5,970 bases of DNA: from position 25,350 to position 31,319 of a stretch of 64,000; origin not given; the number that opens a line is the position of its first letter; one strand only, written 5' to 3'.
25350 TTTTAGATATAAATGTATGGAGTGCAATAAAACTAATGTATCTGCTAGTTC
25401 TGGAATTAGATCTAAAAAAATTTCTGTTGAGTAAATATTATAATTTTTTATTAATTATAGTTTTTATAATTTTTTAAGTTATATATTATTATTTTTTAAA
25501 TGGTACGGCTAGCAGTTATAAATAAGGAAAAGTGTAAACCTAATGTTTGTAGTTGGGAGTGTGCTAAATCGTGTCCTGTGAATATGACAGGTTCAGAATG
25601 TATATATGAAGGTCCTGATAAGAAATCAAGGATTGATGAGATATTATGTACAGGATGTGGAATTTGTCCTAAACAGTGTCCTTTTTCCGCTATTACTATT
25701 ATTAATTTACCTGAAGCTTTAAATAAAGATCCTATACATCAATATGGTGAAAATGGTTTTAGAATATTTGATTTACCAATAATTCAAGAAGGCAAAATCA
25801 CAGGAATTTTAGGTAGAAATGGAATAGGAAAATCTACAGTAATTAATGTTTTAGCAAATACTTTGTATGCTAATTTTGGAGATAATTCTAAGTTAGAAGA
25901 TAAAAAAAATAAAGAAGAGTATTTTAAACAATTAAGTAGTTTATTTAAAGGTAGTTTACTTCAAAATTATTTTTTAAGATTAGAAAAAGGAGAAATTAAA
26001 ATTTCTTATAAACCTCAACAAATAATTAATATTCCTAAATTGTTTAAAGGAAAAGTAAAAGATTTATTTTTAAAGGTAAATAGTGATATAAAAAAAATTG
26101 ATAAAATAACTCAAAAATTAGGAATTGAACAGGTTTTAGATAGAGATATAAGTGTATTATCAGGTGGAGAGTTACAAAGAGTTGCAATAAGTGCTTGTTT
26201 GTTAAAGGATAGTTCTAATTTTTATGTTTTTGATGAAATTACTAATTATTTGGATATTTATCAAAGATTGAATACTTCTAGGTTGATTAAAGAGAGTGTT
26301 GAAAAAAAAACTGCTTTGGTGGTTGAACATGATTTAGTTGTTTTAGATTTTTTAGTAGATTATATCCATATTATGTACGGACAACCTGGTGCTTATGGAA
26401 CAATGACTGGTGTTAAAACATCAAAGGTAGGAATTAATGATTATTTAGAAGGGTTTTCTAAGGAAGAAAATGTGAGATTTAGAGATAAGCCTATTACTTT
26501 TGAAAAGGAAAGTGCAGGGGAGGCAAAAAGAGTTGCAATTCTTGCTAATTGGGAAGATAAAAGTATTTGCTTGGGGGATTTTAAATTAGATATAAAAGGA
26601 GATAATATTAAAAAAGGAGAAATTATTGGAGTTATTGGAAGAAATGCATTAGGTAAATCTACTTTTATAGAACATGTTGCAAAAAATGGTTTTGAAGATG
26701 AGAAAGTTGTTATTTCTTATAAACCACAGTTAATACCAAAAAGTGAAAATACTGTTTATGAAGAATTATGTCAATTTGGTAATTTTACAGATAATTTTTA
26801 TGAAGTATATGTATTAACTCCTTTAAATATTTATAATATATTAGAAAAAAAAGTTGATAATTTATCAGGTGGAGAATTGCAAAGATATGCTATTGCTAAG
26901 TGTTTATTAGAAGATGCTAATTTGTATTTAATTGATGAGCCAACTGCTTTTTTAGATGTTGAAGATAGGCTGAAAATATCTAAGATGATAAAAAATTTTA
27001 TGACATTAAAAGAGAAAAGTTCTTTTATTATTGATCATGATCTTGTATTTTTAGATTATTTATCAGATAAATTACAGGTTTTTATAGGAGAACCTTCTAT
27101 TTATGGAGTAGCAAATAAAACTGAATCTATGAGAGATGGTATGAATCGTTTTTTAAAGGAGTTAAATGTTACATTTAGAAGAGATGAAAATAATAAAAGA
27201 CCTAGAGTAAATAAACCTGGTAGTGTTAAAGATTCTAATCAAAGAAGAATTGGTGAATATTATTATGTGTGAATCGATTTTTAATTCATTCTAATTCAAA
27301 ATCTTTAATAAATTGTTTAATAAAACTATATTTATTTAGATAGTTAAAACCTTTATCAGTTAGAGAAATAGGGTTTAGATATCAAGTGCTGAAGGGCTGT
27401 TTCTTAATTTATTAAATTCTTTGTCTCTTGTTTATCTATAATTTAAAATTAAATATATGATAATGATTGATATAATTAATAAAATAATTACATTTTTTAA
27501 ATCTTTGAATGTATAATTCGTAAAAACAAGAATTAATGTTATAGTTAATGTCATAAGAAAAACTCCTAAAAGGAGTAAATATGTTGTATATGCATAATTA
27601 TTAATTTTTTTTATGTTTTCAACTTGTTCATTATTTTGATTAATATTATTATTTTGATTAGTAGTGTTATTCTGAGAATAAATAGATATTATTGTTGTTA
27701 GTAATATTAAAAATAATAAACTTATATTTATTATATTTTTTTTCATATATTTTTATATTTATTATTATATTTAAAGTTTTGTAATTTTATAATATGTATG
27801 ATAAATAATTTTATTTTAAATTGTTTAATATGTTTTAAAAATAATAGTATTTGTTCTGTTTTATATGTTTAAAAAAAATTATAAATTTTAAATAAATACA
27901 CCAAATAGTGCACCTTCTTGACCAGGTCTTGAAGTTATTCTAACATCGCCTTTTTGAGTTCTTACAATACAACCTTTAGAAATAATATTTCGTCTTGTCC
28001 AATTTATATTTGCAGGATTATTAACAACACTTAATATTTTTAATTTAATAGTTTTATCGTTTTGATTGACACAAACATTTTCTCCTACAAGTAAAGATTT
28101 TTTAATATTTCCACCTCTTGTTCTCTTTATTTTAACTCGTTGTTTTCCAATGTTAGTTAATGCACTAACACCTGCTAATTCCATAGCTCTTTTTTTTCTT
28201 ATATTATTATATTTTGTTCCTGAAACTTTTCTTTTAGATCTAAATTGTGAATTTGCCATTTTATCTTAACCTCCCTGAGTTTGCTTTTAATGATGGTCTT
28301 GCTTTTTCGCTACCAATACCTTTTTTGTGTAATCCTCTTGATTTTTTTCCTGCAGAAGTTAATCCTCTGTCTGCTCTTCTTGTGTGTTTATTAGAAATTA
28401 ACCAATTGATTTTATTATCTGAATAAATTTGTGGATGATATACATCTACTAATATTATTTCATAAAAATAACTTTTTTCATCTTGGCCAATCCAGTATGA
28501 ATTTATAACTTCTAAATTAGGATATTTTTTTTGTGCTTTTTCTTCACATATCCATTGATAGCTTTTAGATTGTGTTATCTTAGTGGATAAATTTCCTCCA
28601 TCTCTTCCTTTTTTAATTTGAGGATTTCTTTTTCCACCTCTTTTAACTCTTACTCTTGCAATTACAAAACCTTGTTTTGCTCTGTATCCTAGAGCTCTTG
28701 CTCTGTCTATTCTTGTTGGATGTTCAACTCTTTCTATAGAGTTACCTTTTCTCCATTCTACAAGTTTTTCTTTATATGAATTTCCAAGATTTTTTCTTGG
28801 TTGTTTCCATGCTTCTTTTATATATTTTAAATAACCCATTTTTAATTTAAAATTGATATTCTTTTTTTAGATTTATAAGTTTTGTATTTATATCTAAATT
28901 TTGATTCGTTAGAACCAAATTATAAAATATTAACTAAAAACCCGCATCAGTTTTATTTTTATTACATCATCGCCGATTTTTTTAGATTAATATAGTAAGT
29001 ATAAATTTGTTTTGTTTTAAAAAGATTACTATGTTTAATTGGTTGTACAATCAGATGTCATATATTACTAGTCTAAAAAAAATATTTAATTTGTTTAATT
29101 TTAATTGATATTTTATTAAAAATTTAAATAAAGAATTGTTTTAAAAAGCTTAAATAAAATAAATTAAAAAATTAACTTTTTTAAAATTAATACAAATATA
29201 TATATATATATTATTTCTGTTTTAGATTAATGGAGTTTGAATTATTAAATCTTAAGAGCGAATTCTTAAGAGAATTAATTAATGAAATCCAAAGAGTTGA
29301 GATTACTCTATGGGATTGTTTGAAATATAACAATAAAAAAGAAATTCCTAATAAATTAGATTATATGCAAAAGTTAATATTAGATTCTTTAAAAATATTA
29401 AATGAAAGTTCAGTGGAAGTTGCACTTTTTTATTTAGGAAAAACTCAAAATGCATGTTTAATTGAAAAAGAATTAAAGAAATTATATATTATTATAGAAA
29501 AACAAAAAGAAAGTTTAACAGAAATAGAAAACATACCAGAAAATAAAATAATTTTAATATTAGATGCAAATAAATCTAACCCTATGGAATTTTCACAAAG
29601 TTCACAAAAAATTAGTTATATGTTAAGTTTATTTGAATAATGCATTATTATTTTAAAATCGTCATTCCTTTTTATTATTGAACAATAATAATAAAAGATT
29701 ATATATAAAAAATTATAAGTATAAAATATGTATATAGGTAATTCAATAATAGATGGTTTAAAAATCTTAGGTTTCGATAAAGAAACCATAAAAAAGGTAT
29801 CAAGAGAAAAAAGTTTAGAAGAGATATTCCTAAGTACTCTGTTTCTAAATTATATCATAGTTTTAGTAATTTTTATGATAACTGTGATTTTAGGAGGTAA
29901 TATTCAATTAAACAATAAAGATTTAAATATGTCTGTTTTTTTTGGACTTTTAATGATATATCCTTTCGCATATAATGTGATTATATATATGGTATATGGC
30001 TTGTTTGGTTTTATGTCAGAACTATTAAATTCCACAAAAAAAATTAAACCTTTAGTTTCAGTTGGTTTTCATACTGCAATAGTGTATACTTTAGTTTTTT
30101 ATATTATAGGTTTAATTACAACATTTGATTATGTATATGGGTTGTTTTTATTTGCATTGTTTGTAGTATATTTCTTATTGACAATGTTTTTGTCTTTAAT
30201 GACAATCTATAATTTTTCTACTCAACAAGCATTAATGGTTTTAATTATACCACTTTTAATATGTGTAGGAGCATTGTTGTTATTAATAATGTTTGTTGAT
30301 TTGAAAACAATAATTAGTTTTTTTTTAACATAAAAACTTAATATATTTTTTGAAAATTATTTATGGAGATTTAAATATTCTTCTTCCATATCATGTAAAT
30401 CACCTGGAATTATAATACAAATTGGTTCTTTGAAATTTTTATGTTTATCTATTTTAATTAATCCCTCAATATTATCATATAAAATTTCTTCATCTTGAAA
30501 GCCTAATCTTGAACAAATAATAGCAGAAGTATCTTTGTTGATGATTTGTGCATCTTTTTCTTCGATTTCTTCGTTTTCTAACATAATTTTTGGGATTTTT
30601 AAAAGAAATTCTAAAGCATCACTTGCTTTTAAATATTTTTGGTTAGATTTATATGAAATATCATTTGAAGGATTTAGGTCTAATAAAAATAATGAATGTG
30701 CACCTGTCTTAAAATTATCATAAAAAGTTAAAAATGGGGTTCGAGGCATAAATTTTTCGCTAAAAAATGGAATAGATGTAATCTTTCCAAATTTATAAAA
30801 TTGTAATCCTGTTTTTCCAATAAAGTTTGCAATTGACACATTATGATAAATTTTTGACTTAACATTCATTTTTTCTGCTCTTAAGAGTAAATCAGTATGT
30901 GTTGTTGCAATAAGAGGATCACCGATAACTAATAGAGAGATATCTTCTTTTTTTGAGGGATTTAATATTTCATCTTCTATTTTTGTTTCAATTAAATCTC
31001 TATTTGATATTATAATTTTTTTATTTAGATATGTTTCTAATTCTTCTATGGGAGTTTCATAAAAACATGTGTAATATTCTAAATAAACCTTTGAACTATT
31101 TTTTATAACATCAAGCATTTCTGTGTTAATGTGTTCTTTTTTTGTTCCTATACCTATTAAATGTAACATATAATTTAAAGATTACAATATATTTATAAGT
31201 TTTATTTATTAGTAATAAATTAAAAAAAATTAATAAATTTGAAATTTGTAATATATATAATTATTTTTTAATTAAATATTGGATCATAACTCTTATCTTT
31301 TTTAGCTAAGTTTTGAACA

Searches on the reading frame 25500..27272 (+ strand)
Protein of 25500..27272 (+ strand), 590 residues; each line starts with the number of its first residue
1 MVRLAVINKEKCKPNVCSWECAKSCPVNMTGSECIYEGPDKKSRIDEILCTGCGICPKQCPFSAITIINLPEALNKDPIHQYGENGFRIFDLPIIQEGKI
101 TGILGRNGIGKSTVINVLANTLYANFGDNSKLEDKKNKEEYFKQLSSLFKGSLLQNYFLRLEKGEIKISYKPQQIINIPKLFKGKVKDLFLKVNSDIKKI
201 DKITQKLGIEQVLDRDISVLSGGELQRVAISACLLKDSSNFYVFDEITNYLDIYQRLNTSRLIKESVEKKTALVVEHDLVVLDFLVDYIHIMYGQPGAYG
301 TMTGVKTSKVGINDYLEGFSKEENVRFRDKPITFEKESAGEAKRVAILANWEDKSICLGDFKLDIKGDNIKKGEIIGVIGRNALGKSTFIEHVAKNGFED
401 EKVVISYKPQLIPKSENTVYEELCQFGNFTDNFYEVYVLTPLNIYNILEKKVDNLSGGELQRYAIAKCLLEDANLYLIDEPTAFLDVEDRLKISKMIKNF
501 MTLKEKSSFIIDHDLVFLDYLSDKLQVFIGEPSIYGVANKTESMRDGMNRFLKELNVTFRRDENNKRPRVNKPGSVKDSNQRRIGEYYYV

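Call 32: search_protein_families(library=pfam, proteins=[window:25500-27272:+], max_evalue=0.001)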
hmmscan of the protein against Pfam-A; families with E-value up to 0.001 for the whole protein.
window:25500-27272:+ (590 aa): 12 families
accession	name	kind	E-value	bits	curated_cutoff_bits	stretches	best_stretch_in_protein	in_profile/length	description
PF00005.33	ABC_tran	-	2.9e-33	115.8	25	2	95-249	8-137/137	ABC transporter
PF02463.25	SMC_N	-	6.8e-13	49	40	1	97-281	23-201/220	RecF/RecN/SMC N terminal domain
PF13304.12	AAA_21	-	3.2e-09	37.7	27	0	100-124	1-25/304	AAA domain, putative AbiEii toxin, Type IV TA system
PF04068.21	Fer4_RLI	-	7.8e-09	35.6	23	1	2-32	1-34/35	Possible Fer4-like domain in RNase L inhibitor, RLI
PF13476.12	AAA_23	-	1.7e-05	26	27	1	90-234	15-138/201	AAA domain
PF13173.12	AAA_14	-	5.1e-05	23.7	27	0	99-145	3-57/129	AAA domain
PF13555.12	AAA_29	-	0.00017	21.7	27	0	92-124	17-48/61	P-loop containing region of AAA domain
PF01926.29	MMR_HSR1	-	0.00025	21.6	21.9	0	102-125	3-25/113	50S ribosome-binding GTPase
PF03193.22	RsgA_GTPase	-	0.00028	21.2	30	0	97-131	105-139/174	RsgA GTPase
PF14697.11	Fer4_21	-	0.00052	20.5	35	1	5-66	1-58/59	4Fe-4S dicluster domain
PF09818.15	ABC_ATPase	-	0.00061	19.3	23.2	0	364-398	71-104/283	P-loop domain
PF00037.32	Fer4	-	0.00072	19.7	21.1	1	45-66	3-24/24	4Fe-4S binding domain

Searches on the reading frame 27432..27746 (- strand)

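Call 30: search_protein_families(library=pfam, proteins=[window:27432-27746:-], max_evalue=0.001)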
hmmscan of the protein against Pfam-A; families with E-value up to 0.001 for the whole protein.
window:27432-27746:- (104 aa): 1 family
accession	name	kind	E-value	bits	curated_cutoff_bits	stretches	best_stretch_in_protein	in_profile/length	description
PF00499.25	Oxidored_q3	-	5.5e-05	23.4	33.2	1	5-74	76-143/146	NADH-ubiquinone/plastoquinone oxidoreductase chain 6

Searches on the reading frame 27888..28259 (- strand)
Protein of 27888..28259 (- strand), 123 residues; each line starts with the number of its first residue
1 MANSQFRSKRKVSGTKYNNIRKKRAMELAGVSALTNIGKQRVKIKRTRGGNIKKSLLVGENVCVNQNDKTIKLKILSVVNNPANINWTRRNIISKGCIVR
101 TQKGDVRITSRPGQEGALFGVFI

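Call 30: search_protein_families(library=pfam, proteins=[window:27888-28259:-], max_evalue=0.001)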
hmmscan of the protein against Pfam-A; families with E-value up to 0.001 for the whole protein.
window:27888-28259:- (123 aa): 1 family
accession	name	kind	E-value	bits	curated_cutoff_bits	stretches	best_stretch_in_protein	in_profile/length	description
PF01201.27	Ribosomal_S8e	-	5.5e-28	98.3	30.2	1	5-121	2-131/133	Ribosomal protein S8e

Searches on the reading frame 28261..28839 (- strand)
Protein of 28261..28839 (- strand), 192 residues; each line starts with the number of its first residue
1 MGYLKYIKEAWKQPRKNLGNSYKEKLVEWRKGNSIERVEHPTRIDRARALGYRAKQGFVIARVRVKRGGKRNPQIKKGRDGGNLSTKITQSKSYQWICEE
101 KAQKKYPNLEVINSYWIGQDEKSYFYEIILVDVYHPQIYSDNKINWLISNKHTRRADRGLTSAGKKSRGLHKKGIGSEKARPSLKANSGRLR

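Call 30: search_protein_families(library=pfam, proteins=[window:28261-28839:-], max_evalue=0.001)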
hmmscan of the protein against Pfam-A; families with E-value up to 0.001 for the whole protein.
window:28261-28839:- (192 aa): 1 family
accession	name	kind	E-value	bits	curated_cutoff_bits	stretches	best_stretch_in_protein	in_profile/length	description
PF00827.22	Ribosomal_L15e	-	7.2e-68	228.4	27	1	3-187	2-191/191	Ribosomal L15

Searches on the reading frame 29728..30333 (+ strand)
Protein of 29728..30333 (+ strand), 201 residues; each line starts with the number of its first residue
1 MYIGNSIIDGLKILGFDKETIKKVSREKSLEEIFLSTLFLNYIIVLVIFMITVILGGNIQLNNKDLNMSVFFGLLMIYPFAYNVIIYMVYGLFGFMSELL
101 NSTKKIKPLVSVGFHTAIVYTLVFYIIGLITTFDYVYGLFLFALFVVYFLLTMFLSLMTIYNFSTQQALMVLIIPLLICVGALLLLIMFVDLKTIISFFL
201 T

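Call 30: search_protein_families(library=pfam, proteins=[window:29728-30333:+], max_evalue=0.001)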
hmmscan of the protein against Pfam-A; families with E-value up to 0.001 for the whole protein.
window:29728-30333:+ (201 aa): 2 families
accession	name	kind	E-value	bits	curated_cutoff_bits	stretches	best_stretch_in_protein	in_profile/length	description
PF04893.22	Yip1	-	8.1e-06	26.3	28.6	1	28-185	19-172/173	Yip1 domain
PF06374.16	NDUF_C2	-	0.00033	21.3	24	1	82-130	16-63/109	NADH-ubiquinone oxidoreductase subunit b14.5b (NDUFC2)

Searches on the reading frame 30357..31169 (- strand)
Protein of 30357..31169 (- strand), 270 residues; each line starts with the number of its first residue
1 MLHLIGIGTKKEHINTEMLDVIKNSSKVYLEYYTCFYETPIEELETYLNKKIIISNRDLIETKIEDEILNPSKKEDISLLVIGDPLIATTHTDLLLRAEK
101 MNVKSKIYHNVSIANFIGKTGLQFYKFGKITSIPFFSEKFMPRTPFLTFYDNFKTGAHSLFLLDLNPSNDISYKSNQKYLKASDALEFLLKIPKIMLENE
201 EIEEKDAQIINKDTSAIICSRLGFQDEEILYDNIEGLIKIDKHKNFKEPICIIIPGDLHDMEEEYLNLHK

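Call 30: search_protein_families(library=pfam, proteins=[window:30357-31169:-], max_evalue=0.001)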
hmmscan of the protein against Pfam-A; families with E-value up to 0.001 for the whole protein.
window:30357-31169:- (270 aa): 1 family
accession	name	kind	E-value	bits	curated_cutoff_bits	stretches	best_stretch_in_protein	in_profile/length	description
PF00590.25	TP_methylase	-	1.4e-08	35.4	27.8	1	1-234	1-208/212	Tetrapyrrole (Corrin/Porphyrin) Methylases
